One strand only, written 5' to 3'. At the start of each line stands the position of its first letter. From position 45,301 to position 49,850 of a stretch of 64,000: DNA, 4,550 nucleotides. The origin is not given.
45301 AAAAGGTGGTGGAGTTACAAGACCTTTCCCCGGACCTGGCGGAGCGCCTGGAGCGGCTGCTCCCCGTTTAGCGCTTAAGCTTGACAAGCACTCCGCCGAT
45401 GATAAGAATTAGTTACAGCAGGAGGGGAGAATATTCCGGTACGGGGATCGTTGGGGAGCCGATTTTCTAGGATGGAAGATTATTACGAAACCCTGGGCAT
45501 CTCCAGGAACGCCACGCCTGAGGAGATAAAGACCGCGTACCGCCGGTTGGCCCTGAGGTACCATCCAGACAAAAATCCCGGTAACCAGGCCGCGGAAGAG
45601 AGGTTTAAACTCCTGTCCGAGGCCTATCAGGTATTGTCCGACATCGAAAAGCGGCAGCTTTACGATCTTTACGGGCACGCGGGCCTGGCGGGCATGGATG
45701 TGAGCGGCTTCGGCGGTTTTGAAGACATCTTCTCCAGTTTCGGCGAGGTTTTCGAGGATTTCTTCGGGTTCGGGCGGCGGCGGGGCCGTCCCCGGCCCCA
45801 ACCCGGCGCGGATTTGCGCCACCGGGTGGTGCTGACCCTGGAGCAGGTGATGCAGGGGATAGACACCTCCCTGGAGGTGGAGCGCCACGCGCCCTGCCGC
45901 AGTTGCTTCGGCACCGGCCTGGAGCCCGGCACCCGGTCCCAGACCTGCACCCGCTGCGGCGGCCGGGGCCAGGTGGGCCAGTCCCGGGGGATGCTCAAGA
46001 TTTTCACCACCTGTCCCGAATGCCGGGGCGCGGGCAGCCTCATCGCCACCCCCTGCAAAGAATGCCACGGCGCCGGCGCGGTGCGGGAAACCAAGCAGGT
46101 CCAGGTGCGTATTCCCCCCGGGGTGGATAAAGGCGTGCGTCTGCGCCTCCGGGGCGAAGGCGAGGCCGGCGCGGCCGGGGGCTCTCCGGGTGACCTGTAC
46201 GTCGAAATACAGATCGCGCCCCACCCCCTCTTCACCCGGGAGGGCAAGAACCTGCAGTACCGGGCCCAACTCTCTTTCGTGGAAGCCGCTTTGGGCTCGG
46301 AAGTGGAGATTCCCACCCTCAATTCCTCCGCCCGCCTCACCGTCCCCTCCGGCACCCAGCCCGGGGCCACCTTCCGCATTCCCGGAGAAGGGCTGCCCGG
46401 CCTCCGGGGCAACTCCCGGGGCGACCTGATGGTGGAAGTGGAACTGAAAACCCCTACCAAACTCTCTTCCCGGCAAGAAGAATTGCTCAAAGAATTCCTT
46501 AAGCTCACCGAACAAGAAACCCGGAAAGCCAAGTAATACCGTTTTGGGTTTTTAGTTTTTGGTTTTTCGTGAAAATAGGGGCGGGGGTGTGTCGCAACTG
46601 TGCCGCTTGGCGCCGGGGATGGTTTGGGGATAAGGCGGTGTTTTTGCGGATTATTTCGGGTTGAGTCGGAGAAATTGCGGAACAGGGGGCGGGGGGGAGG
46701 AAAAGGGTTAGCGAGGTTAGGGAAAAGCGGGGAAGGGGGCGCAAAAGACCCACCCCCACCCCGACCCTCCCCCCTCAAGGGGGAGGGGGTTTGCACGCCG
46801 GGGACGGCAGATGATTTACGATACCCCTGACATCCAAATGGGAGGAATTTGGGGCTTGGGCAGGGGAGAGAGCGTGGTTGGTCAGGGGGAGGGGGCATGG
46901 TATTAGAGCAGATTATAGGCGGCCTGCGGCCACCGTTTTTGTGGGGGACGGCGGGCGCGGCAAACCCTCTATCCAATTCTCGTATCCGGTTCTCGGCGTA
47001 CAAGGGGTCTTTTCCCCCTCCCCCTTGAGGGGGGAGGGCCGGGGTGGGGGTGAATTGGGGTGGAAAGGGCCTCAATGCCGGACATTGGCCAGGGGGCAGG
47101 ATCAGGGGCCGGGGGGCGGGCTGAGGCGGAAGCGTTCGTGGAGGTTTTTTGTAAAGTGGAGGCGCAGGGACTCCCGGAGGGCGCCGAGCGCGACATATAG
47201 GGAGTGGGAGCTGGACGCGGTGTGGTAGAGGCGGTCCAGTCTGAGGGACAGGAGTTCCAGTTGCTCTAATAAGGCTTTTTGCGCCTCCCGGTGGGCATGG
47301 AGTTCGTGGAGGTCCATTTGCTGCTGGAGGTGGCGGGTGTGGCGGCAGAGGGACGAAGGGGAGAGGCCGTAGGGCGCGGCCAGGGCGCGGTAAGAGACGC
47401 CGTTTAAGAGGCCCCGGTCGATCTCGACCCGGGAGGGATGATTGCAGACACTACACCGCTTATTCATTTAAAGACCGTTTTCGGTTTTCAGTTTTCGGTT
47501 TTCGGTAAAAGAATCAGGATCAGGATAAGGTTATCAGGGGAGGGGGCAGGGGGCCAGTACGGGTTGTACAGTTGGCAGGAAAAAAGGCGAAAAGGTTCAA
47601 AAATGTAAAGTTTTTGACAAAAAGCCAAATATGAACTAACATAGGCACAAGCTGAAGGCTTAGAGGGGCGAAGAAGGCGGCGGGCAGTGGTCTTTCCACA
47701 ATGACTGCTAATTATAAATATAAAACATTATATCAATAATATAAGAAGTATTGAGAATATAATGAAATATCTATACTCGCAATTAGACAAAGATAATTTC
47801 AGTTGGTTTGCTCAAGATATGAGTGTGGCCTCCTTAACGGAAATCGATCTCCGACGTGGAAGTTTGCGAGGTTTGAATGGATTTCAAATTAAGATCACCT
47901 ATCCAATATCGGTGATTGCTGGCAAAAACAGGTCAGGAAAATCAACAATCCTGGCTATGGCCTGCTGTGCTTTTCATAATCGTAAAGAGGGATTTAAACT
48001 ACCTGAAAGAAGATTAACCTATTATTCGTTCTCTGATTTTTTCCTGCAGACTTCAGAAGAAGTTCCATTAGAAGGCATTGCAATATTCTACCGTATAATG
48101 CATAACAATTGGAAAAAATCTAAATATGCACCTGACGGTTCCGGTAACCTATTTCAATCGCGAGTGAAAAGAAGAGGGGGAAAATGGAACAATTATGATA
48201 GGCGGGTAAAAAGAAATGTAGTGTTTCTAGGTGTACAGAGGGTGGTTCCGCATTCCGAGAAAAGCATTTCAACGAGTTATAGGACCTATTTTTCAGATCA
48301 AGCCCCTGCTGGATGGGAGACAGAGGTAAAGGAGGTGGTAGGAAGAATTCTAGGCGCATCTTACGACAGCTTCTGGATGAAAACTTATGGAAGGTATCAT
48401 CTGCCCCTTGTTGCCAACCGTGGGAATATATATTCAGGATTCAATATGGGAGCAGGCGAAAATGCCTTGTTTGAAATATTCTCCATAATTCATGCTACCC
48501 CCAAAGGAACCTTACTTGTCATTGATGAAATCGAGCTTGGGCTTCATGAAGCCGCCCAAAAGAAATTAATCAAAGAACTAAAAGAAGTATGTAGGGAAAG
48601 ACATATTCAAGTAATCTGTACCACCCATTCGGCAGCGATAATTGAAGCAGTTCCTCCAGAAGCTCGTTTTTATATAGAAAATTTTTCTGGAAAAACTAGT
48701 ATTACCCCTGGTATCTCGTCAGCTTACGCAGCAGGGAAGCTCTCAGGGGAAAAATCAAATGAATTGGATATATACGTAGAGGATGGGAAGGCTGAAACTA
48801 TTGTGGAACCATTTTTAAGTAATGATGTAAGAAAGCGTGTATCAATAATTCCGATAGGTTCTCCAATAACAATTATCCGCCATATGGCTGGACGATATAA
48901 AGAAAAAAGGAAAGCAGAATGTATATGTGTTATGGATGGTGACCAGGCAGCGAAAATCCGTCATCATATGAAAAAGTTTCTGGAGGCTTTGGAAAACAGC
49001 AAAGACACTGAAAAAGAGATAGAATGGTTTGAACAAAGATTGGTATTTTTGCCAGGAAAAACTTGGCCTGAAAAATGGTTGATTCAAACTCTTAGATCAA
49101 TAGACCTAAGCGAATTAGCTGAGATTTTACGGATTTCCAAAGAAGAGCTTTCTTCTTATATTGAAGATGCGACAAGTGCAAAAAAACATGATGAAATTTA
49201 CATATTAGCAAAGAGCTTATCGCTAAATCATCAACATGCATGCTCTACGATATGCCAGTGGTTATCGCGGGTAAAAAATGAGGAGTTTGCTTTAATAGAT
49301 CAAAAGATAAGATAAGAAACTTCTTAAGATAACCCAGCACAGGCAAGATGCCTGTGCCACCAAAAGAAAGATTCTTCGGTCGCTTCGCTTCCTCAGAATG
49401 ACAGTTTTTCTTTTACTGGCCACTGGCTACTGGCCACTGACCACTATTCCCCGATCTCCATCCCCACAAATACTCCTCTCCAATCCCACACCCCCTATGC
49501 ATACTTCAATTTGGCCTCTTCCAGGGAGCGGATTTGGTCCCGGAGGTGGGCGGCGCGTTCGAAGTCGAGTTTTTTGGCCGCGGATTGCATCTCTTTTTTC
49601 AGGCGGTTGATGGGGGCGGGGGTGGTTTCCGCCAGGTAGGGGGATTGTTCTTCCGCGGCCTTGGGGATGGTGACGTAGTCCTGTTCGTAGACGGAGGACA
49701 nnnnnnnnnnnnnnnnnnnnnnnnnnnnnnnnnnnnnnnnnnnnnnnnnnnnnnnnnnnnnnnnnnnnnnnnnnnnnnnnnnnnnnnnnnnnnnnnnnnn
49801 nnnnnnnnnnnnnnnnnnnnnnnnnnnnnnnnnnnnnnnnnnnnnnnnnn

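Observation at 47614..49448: AT-rich islet encoding a single ABC-ATPase/Toprim fusion: compact OLD-family or fused PARIS-like defence candidate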

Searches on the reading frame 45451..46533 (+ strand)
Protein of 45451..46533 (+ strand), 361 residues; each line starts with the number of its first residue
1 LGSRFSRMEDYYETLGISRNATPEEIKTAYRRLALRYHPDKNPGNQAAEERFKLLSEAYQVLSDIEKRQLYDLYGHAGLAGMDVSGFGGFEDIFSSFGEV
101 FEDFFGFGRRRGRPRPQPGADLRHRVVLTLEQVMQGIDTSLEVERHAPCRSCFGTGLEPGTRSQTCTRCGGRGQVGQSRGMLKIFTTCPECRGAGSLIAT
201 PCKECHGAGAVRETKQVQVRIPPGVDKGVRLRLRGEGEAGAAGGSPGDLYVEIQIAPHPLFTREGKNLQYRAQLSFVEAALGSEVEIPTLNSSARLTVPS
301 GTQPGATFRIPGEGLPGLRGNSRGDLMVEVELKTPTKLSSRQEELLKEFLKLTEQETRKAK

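Call 71: search_protein_families(library=pfam, proteins=[window:45451-46533:+], max_evalue=0.01)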
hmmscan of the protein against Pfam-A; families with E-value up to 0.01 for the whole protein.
window:45451-46533:+ (361 aa): 3 families
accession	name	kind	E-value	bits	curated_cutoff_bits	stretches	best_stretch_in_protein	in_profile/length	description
PF01556.23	DnaJ_C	-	1.9e-47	161.5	26.6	1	122-335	1-152/152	DnaJ C terminal domain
PF00226.36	DnaJ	-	1.3e-28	99.3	27.8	1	10-72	1-63/63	DnaJ domain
PF00684.25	DnaJ_CXXCXGXG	-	5.8e-13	49.3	32.7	1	149-209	1-65/65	DnaJ central domain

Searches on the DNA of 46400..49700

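Call 66: search_rna_families(source=window, start=46400, end=49700, threshold=evalue, max_evalue=1)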
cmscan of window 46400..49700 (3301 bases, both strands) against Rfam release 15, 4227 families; matches with E-value up to 1: 3.
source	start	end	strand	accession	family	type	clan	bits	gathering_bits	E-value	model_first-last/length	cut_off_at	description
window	46708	46778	-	RF00772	mir-328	Gene; miRNA;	-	26.7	70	0.13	1-75/75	no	mir-328 microRNA precursor family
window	46697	46774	-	RF03486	mir-3940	Gene; miRNA;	-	25.3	84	0.13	1-92/92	no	mir-3940 microRNA precursor family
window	46712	46777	-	RF00981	mir-939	Gene; miRNA;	-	22.8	84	0.93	1-82/82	no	mir-939 microRNA precursor family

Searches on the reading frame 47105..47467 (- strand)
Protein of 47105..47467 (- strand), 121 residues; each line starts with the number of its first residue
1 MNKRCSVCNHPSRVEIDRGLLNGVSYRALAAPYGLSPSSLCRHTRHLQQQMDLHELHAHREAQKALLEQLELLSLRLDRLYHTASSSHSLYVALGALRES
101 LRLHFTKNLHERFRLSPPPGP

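Call 71: search_protein_families(library=pfam, proteins=[window:47105-47467:-], max_evalue=0.01)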
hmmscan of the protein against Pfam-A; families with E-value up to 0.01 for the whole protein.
window:47105-47467:- (121 aa): 0 families

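Call 82: search_protein_families(library=phrogs, proteins=[window:47105-47467:-], max_evalue=0.1)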
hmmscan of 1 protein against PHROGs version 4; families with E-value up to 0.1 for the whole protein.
window:47105-47467:- (121 aa): 1 family
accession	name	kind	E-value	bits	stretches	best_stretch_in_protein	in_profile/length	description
phrog_151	-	integration and excision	0.01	15.4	1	13-76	133-205/582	transposase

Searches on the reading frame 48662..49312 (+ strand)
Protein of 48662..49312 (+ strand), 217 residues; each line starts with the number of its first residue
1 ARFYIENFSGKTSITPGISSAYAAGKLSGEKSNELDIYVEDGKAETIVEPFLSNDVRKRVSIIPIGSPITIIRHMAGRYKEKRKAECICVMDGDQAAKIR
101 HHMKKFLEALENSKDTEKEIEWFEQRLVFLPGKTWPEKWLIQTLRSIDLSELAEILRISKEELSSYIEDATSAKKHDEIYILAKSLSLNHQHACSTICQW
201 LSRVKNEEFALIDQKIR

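Call 46: predict_structure(alignment_id=A2)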
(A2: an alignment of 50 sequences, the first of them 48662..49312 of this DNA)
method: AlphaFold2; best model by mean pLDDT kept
length: 217 residues; sequences in the alignment: 50
mean_pLDDT: 91.5   pTM: 0.82
mean pLDDT of the five models: 91.5, 90.4, 90.3, 90.1, 89.6
residues with pLDDT >= 90: 163; 70-90: 47; 50-70: 6; < 50: 1
segments of 3 or more residues with pLDDT < 50: none
pLDDT, mean of each block of 10 residues (from residue 1): 71 75 72 91 94 88 95 96 91 97 98 94 97 96 97 98 98 95 96 94 90 91
secondary structure, 60 per line:
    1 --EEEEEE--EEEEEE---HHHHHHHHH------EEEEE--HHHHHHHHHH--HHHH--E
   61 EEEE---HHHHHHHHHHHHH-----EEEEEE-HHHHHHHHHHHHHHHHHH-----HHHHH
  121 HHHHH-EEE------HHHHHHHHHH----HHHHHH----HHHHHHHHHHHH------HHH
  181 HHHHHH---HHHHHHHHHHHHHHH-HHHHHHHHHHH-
elements in order: E3-8 E11-16 H20-28 E35-39 H42-51 H54-57 E60-64 H68-80 E86-91 H93-110 H116-125 E127-129 H136-145 H150-155 H160-171 H178-186 H190-204 H206-216

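Call 48: fold_search(model_id=the predicted structure, library=pdb)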
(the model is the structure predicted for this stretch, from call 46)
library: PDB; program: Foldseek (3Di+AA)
matches with E <= 10: 890; with E <= 0.001: 0
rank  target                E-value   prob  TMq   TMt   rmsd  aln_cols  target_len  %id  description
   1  6njx                  3.0e-03  1.00  0.48  0.51   6.8       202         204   14  C-terminal region of the Xanthomonas campestris pv. campestris OLD protein phased with mercury (released 2019-08-07)
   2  8qqe_B                2.9e-02  0.80  0.22  0.20   8.2       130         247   13  Crystal structure of the complex between DMC1 and the PhePP domain of BRCA2 (released 2024-06-19)
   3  4lcb                  4.6e-02  0.33  0.20  0.18  15.3       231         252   14  Structure of Vps4 homolog from Acidianus hospitalis (released 2013-11-06)
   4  8r2g_D                4.9e-02  0.75  0.23  0.21   8.1       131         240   13  Crystal structure of a BRCA2-DMC1 complex (released 2023-11-22)
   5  8r2g_H                5.7e-02  0.69  0.22  0.21   8.2       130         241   13  Crystal structure of a BRCA2-DMC1 complex (released 2023-11-22)
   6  8r2g_A                6.0e-02  0.75  0.23  0.21   9.6       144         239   10  Crystal structure of a BRCA2-DMC1 complex (released 2023-11-22)
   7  8r2g_E                7.0e-02  0.63  0.22  0.20   8.4       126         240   13  Crystal structure of a BRCA2-DMC1 complex (released 2023-11-22)
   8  4xgu_C                7.0e-02  0.28  0.19  0.14  15.0       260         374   10  Structure of C. elegans PCH-2 (released 2015-05-06)
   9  8qqe_A                9.0e-02  0.60  0.22  0.18   8.2       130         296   13  Crystal structure of the complex between DMC1 and the PhePP domain of BRCA2 (released 2024-06-19)
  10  6hqu_C                1.1e-01  0.72  0.25  0.25   6.8       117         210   10  Humanised RadA mutant HumRadA22 in complex with a recombined BRC repeat 8-2 (released 2019-10-09)
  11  1t13_D                1.4e-01  0.69  0.30  0.39  10.2       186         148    9  Crystal Structure Of Lumazine Synthase From Brucella Abortus Bound To 5-nitro-6-(D-ribitylamino)-2,4(1H,3H) pyrimidine (released 2005-04-19)
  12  9u8s_B                1.4e-01  0.41  0.24  0.30  12.8       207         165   12  Crystal structure of thiamine pyrophosphate (TPP)-dependent alpha-imino acid decarboxylase (AzcB and AzcC) from Strept (released 2026-04-01)
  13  1kz6_C                1.7e-01  0.75  0.25  0.33   6.5       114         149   10  Mutant enzyme W63Y/L119F Lumazine Synthase from S.pombe (released 2002-07-24)
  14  8uav_A                1.7e-01  0.63  0.30  0.29   9.9       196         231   11  Cryo-EM Structure of Brucella Abortus Lumazine Synthase (BLS) Engineered with Shiga Toxin I subunit B (Stx1B) (released 2025-03-26)
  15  1xn1_J                1.8e-01  0.63  0.30  0.40  11.2       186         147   12  Crystal Structure Of Lumazine Synthase From Brucella Abortus (Orthorhombic Form At 3.05 Angstroms) (released 2005-09-27)
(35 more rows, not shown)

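Call 88: fold_search(model_id=the predicted structure, library=viral)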
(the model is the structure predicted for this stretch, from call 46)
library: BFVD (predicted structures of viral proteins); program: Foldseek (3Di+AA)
matches with E <= 10: 641; with E <= 0.001: 0
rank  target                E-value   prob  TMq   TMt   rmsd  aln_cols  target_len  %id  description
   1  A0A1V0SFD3            4.5e-02  0.33  0.22  0.15  18.0       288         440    9  AAA family ATPase [Hokovirus HKV1]
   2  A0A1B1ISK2            5.8e-02  0.18  0.18  0.14  14.8       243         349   17  (no name in the UniProt tables at hand)
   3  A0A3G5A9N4            8.3e-02  0.33  0.23  0.13  12.0       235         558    5  Uncharacterized protein [Hyperionvirus sp.]
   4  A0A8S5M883            8.7e-02  0.63  0.31  0.10  12.3       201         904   13  Tail protein [Siphoviridae sp. ctg5k4]
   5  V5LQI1                1.1e-01  0.44  0.26  0.19   9.2       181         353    9  (no name in the UniProt tables at hand)
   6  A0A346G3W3            1.4e-01  0.20  0.21  0.18  18.1       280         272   12  (no name in the UniProt tables at hand)
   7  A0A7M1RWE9            1.5e-01  0.18  0.21  0.13  18.3       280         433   10  AAA+ ATPase domain-containing protein [uncultured phage cr10_1]
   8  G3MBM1                1.5e-01  0.38  0.23  0.11  14.2       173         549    9  Gp155 [Bacillus phage G]
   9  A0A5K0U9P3            1.8e-01  0.20  0.21  0.11  15.0       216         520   12  Histidine phosphatase family protein [Yasminevirus sp. GU-2018]
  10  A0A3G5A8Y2            1.9e-01  0.18  0.22  0.07  16.9       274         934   16  DEAD-like helicases family protein (Fragment) [Harvfovirus sp.]
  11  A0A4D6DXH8            2.1e-01  0.28  0.20  0.16  11.2       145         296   10  Putative sigma factor [Salmonella phage ZCSE2]
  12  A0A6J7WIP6            2.2e-01  0.72  0.14  0.36   9.9        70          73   14  HTH_XRE domain containing protein [uncultured Caudovirales phage]
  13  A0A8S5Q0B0            2.3e-01  0.35  0.14  0.24   9.8        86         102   24  Helix-turn-helix domain protein [Siphoviridae sp. ctMgg26]
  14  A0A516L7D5            2.4e-01  0.20  0.17  0.13  12.4       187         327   12  (no name in the UniProt tables at hand)
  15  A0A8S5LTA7            2.5e-01  0.54  0.34  0.34  13.2       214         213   14  RloB-like protein [Myoviridae sp. ct25F5]
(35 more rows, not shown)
